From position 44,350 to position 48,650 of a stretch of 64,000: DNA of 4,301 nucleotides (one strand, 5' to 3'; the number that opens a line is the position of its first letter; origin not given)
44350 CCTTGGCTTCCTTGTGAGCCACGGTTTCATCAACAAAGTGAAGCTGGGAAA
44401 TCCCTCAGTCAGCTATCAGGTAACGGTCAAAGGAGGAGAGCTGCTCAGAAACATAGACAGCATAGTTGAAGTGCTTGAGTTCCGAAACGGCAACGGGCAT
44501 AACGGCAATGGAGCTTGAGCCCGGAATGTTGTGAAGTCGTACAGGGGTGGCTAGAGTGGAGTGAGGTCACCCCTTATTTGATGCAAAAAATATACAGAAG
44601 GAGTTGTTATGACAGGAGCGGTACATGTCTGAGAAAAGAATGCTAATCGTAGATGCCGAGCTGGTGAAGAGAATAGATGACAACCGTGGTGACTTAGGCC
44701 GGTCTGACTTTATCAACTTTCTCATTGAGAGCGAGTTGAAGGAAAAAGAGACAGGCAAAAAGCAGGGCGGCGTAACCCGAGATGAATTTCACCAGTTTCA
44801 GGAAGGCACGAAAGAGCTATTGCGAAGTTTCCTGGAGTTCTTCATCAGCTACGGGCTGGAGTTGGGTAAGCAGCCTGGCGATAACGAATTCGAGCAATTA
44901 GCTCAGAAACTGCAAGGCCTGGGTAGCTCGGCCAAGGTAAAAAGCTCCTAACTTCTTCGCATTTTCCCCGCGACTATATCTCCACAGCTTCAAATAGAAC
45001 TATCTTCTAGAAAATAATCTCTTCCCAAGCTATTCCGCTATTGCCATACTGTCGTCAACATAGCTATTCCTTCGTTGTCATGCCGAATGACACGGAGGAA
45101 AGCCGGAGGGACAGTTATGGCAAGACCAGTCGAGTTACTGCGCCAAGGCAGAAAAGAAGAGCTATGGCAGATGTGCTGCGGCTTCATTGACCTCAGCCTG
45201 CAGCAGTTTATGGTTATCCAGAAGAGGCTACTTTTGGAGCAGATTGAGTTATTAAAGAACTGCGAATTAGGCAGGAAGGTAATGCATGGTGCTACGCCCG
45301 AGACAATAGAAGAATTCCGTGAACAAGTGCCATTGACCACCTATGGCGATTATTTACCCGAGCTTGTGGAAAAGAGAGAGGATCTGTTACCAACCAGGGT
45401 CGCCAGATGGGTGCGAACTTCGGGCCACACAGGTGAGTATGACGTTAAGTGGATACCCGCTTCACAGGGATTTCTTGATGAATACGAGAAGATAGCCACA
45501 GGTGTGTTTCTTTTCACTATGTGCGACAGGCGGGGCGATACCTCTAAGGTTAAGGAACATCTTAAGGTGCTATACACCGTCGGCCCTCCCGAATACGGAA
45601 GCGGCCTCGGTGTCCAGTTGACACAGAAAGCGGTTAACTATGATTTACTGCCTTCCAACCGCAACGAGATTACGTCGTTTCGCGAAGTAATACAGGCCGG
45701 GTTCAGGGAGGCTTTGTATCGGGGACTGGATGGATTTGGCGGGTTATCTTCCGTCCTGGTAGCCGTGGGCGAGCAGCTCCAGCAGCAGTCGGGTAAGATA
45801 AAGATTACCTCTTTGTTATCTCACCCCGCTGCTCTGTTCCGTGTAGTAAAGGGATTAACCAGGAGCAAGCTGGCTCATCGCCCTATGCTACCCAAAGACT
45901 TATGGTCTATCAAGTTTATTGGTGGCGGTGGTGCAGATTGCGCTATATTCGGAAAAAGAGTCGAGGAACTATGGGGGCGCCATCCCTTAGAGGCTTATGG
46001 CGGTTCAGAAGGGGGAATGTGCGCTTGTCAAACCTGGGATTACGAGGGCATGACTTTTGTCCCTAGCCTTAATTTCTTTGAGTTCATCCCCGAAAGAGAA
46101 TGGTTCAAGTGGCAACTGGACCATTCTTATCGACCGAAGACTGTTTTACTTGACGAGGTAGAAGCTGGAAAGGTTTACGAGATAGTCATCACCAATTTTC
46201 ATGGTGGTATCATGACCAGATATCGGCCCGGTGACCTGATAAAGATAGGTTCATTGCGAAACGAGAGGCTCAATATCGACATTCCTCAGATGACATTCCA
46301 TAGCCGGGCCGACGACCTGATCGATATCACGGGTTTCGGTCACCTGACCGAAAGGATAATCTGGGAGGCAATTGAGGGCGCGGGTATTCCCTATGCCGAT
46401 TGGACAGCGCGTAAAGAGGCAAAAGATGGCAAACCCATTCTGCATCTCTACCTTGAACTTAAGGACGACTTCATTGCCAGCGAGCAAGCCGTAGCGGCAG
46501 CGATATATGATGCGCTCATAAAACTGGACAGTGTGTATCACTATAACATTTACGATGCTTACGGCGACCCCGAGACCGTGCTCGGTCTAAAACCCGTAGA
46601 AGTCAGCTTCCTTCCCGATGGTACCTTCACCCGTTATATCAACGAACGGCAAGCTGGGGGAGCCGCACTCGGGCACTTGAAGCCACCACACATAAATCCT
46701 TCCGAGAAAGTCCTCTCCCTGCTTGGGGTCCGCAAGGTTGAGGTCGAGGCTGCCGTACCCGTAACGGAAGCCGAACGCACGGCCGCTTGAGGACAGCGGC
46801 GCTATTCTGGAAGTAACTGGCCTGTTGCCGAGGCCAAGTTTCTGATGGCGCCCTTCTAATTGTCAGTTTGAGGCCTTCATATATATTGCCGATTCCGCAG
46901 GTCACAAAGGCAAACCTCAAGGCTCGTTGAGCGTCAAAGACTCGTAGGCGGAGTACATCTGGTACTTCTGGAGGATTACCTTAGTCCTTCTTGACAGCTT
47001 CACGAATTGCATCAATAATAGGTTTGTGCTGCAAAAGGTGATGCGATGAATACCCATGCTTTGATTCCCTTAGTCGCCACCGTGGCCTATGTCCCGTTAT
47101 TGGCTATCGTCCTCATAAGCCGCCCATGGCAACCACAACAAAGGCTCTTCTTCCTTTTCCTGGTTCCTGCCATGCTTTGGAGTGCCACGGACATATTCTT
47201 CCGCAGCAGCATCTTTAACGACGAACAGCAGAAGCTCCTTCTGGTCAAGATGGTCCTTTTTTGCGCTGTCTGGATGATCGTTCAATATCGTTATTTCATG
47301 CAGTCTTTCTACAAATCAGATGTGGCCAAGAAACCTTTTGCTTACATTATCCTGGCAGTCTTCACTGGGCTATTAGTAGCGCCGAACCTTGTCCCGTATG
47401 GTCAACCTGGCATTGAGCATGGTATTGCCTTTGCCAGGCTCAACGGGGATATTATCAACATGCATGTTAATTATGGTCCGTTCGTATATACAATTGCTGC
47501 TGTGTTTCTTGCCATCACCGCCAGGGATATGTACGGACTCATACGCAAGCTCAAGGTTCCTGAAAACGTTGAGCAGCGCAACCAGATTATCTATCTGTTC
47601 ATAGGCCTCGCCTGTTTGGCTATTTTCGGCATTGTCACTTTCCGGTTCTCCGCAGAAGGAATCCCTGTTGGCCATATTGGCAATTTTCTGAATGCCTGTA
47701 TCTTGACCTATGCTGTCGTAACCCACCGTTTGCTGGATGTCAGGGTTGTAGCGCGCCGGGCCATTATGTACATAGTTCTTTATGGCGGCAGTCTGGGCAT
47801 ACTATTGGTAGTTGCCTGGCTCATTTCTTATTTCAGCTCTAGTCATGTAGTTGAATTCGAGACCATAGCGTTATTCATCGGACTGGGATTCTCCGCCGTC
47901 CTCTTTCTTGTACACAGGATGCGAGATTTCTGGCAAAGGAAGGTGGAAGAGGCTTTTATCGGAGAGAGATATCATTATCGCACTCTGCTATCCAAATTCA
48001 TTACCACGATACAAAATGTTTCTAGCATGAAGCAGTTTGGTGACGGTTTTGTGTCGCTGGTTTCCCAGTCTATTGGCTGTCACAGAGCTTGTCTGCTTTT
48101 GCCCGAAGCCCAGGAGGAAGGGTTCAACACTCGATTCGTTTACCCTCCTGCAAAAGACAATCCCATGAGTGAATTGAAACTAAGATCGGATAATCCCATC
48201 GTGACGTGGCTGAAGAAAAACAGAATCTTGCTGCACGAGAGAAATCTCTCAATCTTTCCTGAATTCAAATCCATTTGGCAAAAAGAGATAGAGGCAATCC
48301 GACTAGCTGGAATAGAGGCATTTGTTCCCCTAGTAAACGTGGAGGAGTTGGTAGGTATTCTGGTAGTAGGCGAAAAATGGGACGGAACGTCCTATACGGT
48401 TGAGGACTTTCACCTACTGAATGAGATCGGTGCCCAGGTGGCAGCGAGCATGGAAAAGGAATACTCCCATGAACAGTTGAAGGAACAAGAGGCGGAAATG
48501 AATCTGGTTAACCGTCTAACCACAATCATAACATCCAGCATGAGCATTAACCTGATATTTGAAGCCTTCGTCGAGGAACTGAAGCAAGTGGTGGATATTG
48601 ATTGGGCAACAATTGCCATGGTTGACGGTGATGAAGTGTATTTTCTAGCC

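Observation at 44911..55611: Tandem ~5.3 kb duplication of a GH3-like adenylating enzyme + 7TM-GAF-GGDEF-HD-GYP unit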

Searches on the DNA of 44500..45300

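Call 23: search_rna_families(source=window, start=44500, end=45300, threshold=evalue, max_evalue=5)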
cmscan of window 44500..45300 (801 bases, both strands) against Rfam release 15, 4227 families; matches with E-value up to 5: 0.
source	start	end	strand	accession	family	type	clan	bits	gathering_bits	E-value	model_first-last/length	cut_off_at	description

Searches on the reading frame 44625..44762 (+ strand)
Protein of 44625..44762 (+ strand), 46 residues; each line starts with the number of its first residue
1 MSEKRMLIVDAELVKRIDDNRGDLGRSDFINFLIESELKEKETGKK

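Call 72: search_protein_families(library=pfam, proteins=[window:44625-44762:+], max_evalue=10)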
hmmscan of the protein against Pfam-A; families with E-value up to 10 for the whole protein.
seq(46 aa): 0 families

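Call 75: search_solved_structures(query=A8, max_evalue=10, show_alignments=3)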
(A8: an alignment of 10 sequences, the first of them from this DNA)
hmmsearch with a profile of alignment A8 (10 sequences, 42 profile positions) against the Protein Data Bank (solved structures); distinct sequences matched with E-value up to 10: 0.

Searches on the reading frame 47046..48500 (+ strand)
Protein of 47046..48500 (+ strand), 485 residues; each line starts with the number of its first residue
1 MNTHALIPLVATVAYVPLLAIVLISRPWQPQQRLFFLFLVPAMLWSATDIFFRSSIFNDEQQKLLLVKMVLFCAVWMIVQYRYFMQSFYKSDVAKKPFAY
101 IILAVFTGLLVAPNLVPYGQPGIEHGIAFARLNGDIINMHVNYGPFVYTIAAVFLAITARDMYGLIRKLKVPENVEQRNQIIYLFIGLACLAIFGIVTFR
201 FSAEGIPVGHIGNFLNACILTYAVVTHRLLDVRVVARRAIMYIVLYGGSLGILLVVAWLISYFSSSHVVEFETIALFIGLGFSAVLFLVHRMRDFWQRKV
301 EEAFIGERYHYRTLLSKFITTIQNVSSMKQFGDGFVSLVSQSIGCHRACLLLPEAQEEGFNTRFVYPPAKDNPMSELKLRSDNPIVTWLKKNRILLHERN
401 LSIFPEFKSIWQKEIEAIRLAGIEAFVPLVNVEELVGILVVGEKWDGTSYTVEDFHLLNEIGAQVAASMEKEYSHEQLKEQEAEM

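Call 62: search_solved_structures(query=window:47046-48500:+, max_evalue=1)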
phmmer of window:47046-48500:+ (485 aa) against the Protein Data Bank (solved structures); distinct sequences matched with E-value up to 1: 1.
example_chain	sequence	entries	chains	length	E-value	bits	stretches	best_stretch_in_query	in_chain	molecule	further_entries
3ci0_I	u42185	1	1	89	0.12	14.6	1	263-338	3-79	Pseudopilin GspI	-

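Call 87: find_homologous_proteins(query=window:47046-48485:+, max_evalue=0.00001)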
Query window:47046-48485:+ (480 aa): 39 proteins with E <= 0.00001 among 8000 candidates.
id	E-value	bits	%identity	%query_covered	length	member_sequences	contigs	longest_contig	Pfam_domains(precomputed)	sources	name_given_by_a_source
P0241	1.6e-213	728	66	99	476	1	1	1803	PF13185.13,PF01590.33,PF13492.13,PF16927.12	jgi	-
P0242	8.6e-196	670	66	99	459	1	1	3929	PF13185.13,PF01590.33,PF13492.13,PF16927.12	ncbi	ncbi:MAG: GAF domain-containing protein, partial [Dehalococcoidia bacterium]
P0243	2.6e-157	543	52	100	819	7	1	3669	PF13185.13,PF01590.33,PF13492.13,PF00990.27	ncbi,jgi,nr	ncbi:MAG: diguanylate cyclase [Dehalococcoidia bacterium]|nr:diguanylate cyclase [Dehalococcoidia ba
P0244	9.6e-155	534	54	100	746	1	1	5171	PF13185.13,PF01590.33,PF13492.13,PF00990.27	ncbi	ncbi:MAG: diguanylate cyclase, partial [Chloroflexota bacterium]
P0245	7.7e-148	511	53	93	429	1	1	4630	-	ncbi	ncbi:MAG: GAF domain-containing protein, partial [Candidatus Hermodarchaeia archaeon]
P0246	1.0e-143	498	50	100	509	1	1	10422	PF13185.13,PF13492.13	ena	-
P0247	5.8e-141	489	49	100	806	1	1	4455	PF13185.13,PF01590.33,PF13492.13,PF00990.27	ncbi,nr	ncbi:MAG: diguanylate cyclase, partial [Dehalococcoidia bacterium]|nr:diguanylate cyclase [Dehalococ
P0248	6.9e-139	482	48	100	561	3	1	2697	PF13185.13,PF01590.33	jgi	-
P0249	7.5e-137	475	49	100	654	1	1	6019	PF13185.13,PF01590.33,PF13492.13,PF16927.12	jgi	-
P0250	4.0e-135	470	48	100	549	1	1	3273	PF13185.13,PF01590.33,PF13492.13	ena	-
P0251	1.2e-131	458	48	100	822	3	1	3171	PF13185.13,PF01590.33,PF13492.13,PF00990.27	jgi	jgi:diguanylate cyclase (GGDEF)-like protein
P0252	2.1e-129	451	46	100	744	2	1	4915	PF13185.13,PF01590.33,PF13492.13,PF00990.27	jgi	jgi:GAF domain-containing protein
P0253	5.7e-124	433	47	93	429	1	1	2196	-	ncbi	ncbi:MAG: hypothetical protein ACETVW_01750, partial [Dehalococcoidia bacterium]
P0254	1.9e-123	431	47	93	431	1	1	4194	-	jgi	-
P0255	5.8e-114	400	48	85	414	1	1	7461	-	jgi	-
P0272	1.0e-63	234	31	100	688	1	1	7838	PF13185.13,PF01590.33,PF13581.13,PF07730.20,PF02518.32,PF13492.13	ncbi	ncbi:GAF domain-containing sensor histidine kinase [Chloroflexota bacterium]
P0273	4.2e-61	225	30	98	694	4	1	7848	PF13185.13,PF01590.33,PF13581.13,PF07730.20,PF02518.32,PF16927.12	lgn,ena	-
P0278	2.8e-7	48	20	54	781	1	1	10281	PF13185.13,PF01590.33,PF13492.13,PF00211.26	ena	-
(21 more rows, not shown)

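Call 88: find_encoding_contigs(protein=P0272, flank=8000, max_places=3)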
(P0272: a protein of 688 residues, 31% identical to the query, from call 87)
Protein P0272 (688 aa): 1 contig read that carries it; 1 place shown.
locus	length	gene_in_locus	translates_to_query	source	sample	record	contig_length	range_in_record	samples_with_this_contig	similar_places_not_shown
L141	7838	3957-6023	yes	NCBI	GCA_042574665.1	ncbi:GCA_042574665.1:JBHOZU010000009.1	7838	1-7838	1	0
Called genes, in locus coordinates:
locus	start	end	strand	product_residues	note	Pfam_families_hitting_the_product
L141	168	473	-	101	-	PF13451:zf_Tbcl, PF23477:zf_Tbcl_2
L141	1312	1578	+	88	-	PF14947:HTH_45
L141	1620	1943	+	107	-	-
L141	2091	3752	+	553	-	PF03321:GH3 (weak), PF23571:GH3_M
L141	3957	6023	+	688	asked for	PF01590:GAF (faint), PF13185:GAF_2, PF13492:GAF_3 (faint), PF07730:HisKA_3, PF13581:HATPase_c_2 (weak), PF02518:HATPase_c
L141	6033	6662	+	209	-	PF00072:Response_reg, PF00196:GerE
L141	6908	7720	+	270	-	PF00072:Response_reg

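Call 89: find_encoding_contigs(protein=P0273, flank=8000, max_places=3)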
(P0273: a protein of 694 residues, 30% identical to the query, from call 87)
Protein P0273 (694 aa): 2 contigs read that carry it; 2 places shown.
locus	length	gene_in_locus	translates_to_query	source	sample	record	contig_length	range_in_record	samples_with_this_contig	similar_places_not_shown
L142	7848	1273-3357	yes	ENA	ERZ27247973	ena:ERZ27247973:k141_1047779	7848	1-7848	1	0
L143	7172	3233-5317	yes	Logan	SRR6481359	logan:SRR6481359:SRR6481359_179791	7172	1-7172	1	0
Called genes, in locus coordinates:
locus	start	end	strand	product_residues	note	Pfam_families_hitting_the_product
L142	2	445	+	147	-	?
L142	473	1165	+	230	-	PF01209:Ubie_methyltran, PF05958:tRNA_U5-meth_tr (weak), PF03848:TehB (weak), PF13489:Methyltransf_23, PF13847:Methyltransf_31, PF08241:Methyltransf_11, PF08242:Methyltransf_12, PF13649:Methyltransf_25, +5 more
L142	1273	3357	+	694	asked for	PF16927:HisKA_7TM (weak), PF13185:GAF_2, PF01590:GAF (weak), PF13581:HATPase_c_2 (faint), PF07730:HisKA_3, PF02518:HATPase_c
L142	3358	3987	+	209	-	PF00072:Response_reg, PF00196:GerE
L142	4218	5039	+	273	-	PF00072:Response_reg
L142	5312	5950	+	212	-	PF02607:B12-binding_2, PF02310:B12-binding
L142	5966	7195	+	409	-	PF01208:URO-D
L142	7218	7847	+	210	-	?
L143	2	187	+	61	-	?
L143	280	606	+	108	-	-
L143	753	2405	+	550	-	PF03321:GH3, PF23571:GH3_M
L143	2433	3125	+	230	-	PF01209:Ubie_methyltran, PF05958:tRNA_U5-meth_tr (weak), PF03848:TehB (weak), PF13489:Methyltransf_23, PF13847:Methyltransf_31, PF08241:Methyltransf_11, PF08242:Methyltransf_12, PF13649:Methyltransf_25, +5 more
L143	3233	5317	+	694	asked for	PF16927:HisKA_7TM (weak), PF13185:GAF_2, PF01590:GAF (weak), PF13581:HATPase_c_2 (faint), PF07730:HisKA_3, PF02518:HATPase_c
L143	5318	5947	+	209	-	PF00072:Response_reg, PF00196:GerE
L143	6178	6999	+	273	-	PF00072:Response_reg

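Call 90: find_encoding_contigs(protein=P0278, flank=8000, max_places=2)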
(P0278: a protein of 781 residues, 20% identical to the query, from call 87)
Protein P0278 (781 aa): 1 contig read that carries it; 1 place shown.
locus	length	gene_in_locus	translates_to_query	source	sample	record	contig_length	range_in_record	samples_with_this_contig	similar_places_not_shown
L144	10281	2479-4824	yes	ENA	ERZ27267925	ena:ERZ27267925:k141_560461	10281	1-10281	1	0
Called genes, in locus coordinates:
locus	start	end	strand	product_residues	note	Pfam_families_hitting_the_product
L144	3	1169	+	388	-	?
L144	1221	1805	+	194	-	-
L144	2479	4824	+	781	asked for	PF13185:GAF_2, PF01590:GAF, PF13492:GAF_3 (faint), PF00211:Guanylate_cyc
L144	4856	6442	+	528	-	PF20154:LNT_N, PF00795:CN_hydrolase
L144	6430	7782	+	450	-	PF04055:Radical_SAM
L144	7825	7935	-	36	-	-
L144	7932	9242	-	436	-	PF01546:Peptidase_M20, PF07687:M20_dimer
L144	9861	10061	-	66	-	PF13173:AAA_14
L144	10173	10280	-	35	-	?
